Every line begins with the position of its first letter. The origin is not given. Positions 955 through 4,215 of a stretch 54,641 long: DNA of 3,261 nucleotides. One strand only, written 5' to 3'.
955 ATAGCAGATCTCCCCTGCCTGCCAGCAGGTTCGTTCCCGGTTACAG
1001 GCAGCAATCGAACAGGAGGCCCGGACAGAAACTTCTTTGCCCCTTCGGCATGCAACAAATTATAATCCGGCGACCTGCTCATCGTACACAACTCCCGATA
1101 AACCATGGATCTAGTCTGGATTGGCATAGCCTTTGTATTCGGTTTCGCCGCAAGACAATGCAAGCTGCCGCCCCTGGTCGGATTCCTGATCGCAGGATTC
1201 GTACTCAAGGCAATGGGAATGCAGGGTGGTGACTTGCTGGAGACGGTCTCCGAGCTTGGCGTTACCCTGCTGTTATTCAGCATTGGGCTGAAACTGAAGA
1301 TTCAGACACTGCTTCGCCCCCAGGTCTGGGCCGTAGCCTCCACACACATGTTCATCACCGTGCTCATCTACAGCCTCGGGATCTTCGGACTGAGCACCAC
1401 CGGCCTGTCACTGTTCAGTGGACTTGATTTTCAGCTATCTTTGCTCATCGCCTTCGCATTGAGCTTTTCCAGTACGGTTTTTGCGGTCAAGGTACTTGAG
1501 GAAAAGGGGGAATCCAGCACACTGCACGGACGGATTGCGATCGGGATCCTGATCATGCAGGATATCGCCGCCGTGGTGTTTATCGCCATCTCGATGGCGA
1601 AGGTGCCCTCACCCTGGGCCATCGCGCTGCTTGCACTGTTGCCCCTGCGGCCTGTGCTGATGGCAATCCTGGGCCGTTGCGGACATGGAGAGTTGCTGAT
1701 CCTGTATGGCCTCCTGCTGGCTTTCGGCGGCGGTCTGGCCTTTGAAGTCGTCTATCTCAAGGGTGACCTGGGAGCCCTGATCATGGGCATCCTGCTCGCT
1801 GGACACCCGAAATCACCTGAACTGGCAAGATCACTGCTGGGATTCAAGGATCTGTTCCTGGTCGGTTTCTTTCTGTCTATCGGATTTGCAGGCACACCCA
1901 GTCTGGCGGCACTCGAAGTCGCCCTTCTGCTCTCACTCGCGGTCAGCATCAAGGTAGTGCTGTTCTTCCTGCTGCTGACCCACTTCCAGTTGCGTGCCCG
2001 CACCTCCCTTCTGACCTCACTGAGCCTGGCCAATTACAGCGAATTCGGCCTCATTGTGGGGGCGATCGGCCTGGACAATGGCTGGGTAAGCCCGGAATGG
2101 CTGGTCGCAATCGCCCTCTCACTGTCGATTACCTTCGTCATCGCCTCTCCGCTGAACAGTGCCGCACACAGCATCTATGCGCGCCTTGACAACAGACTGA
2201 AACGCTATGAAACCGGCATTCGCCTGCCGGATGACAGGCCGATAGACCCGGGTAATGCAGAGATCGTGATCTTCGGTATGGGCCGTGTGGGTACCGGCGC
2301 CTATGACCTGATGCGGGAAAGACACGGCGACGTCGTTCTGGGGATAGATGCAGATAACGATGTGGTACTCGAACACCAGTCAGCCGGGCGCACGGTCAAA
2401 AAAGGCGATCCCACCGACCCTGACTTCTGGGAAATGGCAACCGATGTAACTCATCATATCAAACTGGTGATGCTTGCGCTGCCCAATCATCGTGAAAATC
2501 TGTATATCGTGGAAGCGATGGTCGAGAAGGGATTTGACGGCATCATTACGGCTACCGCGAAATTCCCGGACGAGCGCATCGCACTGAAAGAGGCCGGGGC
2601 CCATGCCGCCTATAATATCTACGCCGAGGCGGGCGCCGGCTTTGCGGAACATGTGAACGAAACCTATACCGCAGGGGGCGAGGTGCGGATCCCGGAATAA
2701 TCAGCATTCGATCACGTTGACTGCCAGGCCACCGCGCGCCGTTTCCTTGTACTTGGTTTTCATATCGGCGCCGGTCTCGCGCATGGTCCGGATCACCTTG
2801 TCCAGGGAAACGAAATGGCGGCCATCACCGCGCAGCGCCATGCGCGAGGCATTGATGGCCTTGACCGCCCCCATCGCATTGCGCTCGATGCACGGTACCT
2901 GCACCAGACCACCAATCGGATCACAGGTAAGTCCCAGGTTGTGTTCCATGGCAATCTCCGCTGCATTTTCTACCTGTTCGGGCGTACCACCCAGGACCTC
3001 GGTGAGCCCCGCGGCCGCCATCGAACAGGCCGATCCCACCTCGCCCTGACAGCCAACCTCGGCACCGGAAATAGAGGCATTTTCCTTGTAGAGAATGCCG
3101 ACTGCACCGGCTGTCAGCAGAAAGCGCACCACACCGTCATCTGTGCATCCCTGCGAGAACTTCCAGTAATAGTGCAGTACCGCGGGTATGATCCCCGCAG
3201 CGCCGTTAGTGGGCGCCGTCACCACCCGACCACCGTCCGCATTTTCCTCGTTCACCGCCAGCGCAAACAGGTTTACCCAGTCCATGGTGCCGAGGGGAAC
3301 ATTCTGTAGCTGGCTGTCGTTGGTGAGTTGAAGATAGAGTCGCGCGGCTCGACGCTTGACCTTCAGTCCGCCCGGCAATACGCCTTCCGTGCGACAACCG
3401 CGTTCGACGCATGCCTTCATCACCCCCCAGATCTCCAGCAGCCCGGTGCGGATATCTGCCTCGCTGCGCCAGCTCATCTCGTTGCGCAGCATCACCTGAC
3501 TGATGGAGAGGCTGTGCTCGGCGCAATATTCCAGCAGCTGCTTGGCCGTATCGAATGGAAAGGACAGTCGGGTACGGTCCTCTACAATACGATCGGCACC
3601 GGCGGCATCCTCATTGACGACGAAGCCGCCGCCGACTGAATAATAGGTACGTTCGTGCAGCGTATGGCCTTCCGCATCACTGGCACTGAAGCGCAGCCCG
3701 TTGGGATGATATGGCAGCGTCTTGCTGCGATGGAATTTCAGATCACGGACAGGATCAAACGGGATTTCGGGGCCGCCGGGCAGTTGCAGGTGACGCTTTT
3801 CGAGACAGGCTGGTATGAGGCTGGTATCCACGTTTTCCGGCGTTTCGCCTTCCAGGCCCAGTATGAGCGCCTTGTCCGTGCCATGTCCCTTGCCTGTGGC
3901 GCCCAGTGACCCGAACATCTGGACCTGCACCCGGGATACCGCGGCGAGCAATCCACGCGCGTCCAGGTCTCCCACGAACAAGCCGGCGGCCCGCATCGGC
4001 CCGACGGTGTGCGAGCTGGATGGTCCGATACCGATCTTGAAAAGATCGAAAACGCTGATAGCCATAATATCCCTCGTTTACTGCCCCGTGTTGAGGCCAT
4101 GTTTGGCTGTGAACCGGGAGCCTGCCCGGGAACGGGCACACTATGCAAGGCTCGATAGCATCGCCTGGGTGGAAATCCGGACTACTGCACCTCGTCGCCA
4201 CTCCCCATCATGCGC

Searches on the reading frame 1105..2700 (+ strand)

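Call 8: search_protein_families(library=pfam, proteins=[window:1105-2700:+], max_evalue=0.001)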
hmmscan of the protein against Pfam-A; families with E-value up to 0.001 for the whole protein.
window:1105-2700:+ (531 aa): 2 families
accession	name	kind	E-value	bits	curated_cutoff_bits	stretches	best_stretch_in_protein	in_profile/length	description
PF00999.27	Na_H_Exchanger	-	3.7e-36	125.2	26.2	1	8-347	3-365/375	Sodium/hydrogen exchanger, transmembrane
PF02254.24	TrkA_N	-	5.7e-15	56.1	23.8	1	387-503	1-114/116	TrkA-N domain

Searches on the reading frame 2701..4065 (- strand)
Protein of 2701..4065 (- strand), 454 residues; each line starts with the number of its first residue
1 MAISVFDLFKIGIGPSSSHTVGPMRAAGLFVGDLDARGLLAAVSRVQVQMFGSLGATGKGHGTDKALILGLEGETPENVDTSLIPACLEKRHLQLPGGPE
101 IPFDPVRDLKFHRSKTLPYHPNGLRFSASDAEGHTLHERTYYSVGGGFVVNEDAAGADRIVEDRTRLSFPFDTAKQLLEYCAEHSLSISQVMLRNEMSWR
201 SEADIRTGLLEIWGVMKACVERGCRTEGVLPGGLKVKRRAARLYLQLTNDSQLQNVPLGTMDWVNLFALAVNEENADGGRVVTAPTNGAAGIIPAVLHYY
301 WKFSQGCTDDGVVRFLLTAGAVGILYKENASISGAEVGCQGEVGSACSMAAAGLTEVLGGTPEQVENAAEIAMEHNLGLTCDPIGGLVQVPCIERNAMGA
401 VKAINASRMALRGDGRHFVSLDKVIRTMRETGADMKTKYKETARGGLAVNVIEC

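Call 8: search_protein_families(library=pfam, proteins=[window:2701-4065:-], max_evalue=0.001)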
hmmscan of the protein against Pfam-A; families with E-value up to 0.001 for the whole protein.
window:2701-4065:- (454 aa): 2 families
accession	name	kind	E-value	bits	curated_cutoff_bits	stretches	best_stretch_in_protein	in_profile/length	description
PF03313.21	SDH_alpha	-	2.8e-96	322.6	26.4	1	183-448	1-260/260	Serine dehydratase alpha chain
PF03315.21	SDH_beta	-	7.3e-59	199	26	1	4-153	1-154/155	Serine dehydratase beta chain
